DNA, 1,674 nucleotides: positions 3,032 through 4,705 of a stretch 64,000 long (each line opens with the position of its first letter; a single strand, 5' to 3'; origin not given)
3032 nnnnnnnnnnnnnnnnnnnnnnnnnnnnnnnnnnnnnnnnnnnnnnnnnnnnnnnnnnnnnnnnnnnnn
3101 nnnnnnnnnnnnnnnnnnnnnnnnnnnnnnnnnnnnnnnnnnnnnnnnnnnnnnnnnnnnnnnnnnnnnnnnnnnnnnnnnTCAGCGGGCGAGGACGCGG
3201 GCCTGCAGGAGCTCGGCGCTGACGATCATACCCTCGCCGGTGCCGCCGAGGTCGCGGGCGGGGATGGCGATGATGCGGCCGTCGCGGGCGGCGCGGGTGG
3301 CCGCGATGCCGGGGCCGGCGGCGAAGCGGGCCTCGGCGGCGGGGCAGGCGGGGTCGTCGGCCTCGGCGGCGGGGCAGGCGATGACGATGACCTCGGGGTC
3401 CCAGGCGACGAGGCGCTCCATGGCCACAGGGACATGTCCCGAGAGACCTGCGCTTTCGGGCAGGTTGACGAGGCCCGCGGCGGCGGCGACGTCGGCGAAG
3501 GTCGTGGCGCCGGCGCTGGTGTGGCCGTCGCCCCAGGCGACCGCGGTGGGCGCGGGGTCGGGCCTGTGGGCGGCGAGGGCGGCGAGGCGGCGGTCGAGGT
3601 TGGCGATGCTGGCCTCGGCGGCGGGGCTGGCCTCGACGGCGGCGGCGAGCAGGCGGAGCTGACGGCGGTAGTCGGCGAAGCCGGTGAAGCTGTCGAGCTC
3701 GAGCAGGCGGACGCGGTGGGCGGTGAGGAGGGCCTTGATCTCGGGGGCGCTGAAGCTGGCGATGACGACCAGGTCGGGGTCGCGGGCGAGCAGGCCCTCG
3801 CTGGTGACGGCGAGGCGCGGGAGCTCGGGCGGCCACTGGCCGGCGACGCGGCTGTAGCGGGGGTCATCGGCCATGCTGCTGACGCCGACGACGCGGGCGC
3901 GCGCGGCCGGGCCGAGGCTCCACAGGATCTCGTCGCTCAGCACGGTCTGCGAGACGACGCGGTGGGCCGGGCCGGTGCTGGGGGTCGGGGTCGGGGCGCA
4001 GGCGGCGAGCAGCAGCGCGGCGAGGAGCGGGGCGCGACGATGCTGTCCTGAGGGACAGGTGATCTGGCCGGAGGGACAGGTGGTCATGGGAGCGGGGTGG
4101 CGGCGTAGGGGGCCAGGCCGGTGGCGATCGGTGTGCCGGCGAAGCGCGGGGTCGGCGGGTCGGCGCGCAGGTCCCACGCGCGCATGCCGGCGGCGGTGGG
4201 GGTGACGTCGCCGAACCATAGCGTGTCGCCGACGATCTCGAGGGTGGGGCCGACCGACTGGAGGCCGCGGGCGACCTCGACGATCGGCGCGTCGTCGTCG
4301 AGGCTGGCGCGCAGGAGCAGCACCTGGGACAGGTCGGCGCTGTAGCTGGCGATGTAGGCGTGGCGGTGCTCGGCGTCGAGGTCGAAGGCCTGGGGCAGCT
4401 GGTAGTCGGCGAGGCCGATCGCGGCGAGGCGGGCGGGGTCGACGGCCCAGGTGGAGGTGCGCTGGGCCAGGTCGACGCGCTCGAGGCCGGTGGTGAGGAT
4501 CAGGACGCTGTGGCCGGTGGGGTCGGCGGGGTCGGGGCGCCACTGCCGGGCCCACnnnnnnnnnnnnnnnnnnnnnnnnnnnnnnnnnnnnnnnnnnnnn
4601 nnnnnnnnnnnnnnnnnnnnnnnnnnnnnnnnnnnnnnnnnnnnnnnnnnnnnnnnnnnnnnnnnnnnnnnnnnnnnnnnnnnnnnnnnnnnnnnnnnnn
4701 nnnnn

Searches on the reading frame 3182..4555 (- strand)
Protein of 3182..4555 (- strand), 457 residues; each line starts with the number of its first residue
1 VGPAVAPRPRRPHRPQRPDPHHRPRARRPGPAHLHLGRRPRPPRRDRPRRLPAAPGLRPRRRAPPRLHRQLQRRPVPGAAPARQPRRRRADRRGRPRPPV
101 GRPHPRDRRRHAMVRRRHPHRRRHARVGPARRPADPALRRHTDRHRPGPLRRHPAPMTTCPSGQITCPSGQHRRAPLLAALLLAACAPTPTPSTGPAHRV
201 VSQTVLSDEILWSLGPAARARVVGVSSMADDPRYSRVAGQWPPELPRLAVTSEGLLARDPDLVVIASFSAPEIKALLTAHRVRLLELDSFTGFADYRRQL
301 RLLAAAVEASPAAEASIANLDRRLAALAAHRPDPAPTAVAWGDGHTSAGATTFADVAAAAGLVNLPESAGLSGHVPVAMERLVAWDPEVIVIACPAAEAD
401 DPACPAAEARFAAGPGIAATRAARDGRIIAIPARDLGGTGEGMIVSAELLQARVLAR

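Call 6: search_protein_families(library=pfam, proteins=[window:3182-4555:-], max_evalue=0.01)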
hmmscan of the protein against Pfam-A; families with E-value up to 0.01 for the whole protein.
window:3182-4555:- (457 aa): 1 family
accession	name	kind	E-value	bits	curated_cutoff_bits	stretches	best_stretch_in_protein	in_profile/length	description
PF01497.23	Peripla_BP_2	-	1.9e-14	54.1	27.5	1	203-433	4-233/235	Periplasmic binding protein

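Call 7: search_protein_families(library=ncbifam, proteins=[window:3182-4555:-], max_evalue=0.01)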
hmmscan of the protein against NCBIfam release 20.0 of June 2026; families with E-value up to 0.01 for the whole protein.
window:3182-4555:- (457 aa): 1 family
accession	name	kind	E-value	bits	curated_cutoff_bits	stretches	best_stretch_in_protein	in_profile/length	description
TIGR04281.1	peripla_PGF_1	equivalog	5.3e-16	58.7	325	1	210-436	34-246/330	PGF-CTERM-anchored ABC transporter substrate-binding protein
